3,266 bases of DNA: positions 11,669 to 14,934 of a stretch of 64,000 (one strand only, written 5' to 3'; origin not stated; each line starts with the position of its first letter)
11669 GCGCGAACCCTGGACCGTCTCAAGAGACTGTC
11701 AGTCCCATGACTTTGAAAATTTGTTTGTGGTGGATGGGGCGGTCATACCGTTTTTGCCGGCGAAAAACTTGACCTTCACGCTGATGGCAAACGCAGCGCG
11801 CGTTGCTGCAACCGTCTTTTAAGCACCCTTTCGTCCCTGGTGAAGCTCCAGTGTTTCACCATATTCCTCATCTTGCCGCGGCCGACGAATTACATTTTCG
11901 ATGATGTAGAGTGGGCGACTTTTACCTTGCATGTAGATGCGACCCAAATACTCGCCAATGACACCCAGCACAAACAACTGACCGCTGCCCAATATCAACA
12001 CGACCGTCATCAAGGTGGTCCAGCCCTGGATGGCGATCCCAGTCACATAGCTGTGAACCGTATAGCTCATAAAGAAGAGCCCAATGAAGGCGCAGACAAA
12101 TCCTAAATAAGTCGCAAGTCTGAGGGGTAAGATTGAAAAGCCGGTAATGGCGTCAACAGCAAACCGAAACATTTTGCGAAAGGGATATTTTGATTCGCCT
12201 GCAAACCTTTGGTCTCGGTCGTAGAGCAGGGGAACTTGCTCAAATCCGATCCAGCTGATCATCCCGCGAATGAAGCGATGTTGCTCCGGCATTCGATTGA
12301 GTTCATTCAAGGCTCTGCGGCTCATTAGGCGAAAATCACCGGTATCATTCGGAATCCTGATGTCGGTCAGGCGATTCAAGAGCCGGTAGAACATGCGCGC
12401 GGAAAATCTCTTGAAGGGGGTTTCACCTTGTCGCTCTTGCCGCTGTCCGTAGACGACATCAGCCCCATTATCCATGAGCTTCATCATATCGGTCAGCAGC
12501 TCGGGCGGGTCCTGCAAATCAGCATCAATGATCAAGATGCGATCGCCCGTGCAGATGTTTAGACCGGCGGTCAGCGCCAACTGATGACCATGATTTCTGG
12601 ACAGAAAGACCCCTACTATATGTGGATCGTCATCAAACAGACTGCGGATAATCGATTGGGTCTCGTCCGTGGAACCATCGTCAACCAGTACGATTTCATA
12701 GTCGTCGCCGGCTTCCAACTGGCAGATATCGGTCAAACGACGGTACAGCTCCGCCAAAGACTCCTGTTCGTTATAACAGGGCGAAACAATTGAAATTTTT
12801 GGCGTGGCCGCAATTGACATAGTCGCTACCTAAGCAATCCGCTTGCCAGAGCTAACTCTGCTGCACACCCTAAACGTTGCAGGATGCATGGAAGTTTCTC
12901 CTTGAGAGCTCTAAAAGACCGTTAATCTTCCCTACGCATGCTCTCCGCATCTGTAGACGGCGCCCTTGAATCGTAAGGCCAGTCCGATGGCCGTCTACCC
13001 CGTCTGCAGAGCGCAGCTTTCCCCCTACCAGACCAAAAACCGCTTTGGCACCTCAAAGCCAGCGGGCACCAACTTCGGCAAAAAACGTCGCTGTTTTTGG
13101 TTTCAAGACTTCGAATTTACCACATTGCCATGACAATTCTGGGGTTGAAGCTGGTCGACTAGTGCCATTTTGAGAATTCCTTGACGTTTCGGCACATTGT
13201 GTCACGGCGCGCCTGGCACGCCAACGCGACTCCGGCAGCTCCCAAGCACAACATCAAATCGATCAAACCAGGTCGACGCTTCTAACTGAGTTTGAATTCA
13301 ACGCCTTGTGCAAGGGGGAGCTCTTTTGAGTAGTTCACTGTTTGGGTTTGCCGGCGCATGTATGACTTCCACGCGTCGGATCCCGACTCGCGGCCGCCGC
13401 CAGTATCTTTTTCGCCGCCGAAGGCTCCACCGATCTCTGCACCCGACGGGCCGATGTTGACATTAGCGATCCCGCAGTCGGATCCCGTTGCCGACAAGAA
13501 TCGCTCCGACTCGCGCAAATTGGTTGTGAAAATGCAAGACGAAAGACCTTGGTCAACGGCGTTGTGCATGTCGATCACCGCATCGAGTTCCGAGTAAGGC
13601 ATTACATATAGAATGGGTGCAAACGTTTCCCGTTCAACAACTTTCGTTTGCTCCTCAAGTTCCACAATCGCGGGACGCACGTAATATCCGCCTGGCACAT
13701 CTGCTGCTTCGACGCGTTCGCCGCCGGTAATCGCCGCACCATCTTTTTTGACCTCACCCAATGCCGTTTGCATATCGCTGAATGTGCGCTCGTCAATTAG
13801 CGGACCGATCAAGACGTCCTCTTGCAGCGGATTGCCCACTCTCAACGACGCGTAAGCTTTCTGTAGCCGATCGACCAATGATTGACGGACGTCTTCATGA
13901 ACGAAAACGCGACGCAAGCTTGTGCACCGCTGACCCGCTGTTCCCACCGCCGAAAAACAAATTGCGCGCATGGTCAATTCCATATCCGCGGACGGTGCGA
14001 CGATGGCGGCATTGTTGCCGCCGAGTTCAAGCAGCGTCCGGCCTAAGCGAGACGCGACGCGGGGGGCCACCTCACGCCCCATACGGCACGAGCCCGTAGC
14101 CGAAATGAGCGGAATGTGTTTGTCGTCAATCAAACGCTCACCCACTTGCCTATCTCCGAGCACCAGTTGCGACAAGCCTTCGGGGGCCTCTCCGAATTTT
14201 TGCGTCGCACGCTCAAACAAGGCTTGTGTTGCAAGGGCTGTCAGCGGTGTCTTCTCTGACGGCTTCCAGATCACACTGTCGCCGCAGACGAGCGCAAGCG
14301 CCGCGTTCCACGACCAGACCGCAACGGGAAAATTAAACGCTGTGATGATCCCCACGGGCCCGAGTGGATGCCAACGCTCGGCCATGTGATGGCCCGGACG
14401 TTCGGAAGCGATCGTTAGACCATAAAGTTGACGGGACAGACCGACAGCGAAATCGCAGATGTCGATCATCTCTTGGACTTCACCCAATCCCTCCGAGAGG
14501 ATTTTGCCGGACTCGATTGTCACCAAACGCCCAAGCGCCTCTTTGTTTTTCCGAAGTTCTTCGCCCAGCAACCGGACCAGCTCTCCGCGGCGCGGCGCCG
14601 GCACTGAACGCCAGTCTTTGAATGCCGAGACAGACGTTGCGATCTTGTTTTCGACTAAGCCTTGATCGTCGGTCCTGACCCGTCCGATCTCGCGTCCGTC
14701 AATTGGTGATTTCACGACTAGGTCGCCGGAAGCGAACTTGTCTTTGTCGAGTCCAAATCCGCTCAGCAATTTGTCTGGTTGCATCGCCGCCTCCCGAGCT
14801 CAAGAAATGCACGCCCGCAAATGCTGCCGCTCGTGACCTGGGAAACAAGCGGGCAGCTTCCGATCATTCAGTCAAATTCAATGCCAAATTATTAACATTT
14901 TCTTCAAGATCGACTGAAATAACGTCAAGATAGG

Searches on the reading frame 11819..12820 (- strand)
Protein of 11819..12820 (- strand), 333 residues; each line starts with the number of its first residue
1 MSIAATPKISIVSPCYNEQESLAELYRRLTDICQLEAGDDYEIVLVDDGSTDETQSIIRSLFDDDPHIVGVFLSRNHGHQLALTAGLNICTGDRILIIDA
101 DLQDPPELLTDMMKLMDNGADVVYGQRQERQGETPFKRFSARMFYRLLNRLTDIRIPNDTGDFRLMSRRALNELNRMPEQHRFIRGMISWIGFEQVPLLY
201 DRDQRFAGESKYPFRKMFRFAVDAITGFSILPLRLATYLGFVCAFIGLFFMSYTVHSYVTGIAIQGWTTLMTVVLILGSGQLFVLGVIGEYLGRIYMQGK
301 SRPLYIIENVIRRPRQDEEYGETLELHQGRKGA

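Call 13: search_protein_families(library=pfam, proteins=[window:11819-12820:-], max_evalue=0.001)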
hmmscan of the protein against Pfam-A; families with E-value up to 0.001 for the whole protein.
window:11819-12820:- (333 aa): 3 families
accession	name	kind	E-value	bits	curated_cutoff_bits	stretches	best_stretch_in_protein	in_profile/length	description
PF00535.33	Glycos_transf_2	-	4.8e-38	131.2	23.3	1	10-173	1-166/168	Glycosyl transferase family 2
PF13641.12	Glyco_tranf_2_3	-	1e-05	26.1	27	1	7-179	1-179/230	Glycosyltransferase like family 2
PF10111.15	Glyco_tranf_2_2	-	0.00094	19.2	27.3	0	38-116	27-106/276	Glycosyltransferase like family 2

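Call 31: search_protein_families(library=ncbifam, proteins=[window:11819-12820:-], max_evalue=0.01)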
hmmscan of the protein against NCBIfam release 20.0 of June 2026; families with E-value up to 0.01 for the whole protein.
window:11819-12820:- (333 aa): 23 families
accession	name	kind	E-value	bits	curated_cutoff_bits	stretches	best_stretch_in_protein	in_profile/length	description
NF047588.1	GlcsyltransPgfSStrep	equivalog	5e-77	259.1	500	1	8-309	2-304/308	glycosyltransferase PgfS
NF007986.1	PRK10714.1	equivalog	1.7e-54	185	529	1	6-313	5-314/316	undecaprenyl-phosphate 4-deoxy-4-formamido-L-arabinose transferase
TIGR03937.1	PgaC_IcaA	equivalog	5.2e-16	58.6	422.3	1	4-102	42-136/407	poly-beta-1,6-N-acetyl-D-glucosamine synthase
NF041875.1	EPS_EpsD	equivalog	2.3e-15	56.8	370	1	9-153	1-145/325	exopolysaccharide biosynthesis glycosyltransferase EpsD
NF007482.0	PRK10073.1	equivalog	5.9e-13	48.5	423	1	5-118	4-112/334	glycosyltransferase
NF047683.1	TeichurnBiosyTuaG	equivalog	3.4e-12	46.5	400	1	5-118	4-113/252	teichuronic acid biosynthesis protein TuaG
TIGR04182.1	glyco_TIGR04182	equivalog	9.5e-11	41.6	325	1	9-292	2-282/293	S-layer glycoprotein N-glycosyltransferase AglJ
TIGR04283.1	glyco_like_mftF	equivalog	1.2e-10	41.3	182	1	9-152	1-132/221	TIGR04283 family arsenosugar biosynthesis glycosyltransferase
TIGR04242.1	nodulat_NodC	equivalog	1.7e-10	40.5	550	1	4-126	45-167/395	chitooligosaccharide synthase NodC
NF041391.1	DPhHxTase_Halo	equivalog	1.5e-07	30.7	375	1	15-173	3-152/213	dolichyl-phosphate hexose transferase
NF010496.0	PRK13915.1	equivalog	3.2e-07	29.7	262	1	6-111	30-137/307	glucosyl-3-phosphoglycerate synthase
TIGR03965.1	mycofact_glyco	equivalog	1e-06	27.9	280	1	6-118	73-181/467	mycofactocin biosynthesis glycosyltransferase MftF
TIGR03111.1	glyc2_xrt_Gpos1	hypoth_equivalog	1.4e-06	27.4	363.95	1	3-121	45-161/439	TIGR03111 family XrtG-associated glycosyltransferase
NF050050.1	ProtGlycPglI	equivalog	2.3e-06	27.2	500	1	7-128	2-120/306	GalNAc(5)-diNAcBac-PP-undecaprenol beta-1,3-glucosyltransferase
NF038302.1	EPS_HpsE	equivalog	3.1e-05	23.1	300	1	9-102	3-97/307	hormogonium polysaccharide biosynthesis glycosyltransferase HpsE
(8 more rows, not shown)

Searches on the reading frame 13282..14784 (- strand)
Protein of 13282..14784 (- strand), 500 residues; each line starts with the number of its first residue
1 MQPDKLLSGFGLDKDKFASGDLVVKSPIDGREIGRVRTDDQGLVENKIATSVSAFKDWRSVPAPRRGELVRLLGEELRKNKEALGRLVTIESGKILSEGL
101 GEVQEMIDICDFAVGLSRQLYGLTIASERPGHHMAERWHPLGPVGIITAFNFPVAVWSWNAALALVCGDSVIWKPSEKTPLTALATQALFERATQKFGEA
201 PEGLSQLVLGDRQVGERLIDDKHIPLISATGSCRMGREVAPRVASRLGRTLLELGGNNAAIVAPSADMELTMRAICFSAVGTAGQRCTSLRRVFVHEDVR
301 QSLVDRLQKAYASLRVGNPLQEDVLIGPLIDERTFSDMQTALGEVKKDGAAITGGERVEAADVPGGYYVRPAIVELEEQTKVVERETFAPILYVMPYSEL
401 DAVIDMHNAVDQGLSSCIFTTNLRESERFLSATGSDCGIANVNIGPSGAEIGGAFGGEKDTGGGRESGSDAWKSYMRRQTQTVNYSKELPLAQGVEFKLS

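Call 13: search_protein_families(library=pfam, proteins=[window:13282-14784:-], max_evalue=0.001)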
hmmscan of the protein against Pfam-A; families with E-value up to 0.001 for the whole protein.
window:13282-14784:- (500 aa): 1 family
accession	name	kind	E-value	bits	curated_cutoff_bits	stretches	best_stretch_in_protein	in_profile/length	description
PF00171.27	Aldedh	-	1.9e-123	412.9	23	1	22-480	9-460/461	Aldehyde dehydrogenase family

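Call 38: find_homologous_proteins(query=window:13282-14784:-, max_evalue=1e-100)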
Query window:13282-14784:- (500 aa): 8000 proteins with E <= 1e-100 among 8000 candidates; the best 120 are listed.
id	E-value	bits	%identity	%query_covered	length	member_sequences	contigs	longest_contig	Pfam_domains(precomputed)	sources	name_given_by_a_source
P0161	0.0e+0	1119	100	100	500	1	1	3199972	PF00171.28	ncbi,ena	-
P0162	1.7e-237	807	70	100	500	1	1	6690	PF00171.28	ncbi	ncbi:MAG: aldehyde dehydrogenase family protein [Parvularculaceae bacterium]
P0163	1.8e-237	807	71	100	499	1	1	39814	PF00171.28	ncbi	-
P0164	8.0e-236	802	71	100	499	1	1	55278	PF00171.28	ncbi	-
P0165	1.6e-235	801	72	100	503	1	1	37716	PF00171.28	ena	-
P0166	6.5e-234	795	72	100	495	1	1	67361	PF00171.28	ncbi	-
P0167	7.0e-234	795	73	99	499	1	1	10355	PF00171.28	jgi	jgi:aldehyde dehydrogenase (NAD+)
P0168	1.8e-233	794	72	99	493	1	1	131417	PF00171.28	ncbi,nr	ncbi:MAG TPA: aldehyde dehydrogenase family protein [Rhizomicrobium sp.]|nr:aldehyde dehydrogenase f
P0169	2.6e-233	793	72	99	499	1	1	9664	PF00171.28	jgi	jgi:aldehyde dehydrogenase (NAD+)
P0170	2.6e-233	793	72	99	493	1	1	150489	PF00171.28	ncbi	-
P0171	3.4e-233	793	71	100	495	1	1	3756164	PF00171.28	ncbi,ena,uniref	ncbi:L-piperidine-6-carboxylate dehydrogenase [Hyphococcus sp.]|uniref:L-piperidine-6-carboxylate de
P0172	3.6e-233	793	71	100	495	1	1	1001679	PF00171.28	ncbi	-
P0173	4.3e-233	793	72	99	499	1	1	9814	PF00171.28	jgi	jgi:aldehyde dehydrogenase (NAD+)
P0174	4.8e-233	793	71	98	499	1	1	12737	PF00171.28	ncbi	-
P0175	6.8e-233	792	72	99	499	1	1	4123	PF00171.28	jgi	jgi:aldehyde dehydrogenase (NAD+)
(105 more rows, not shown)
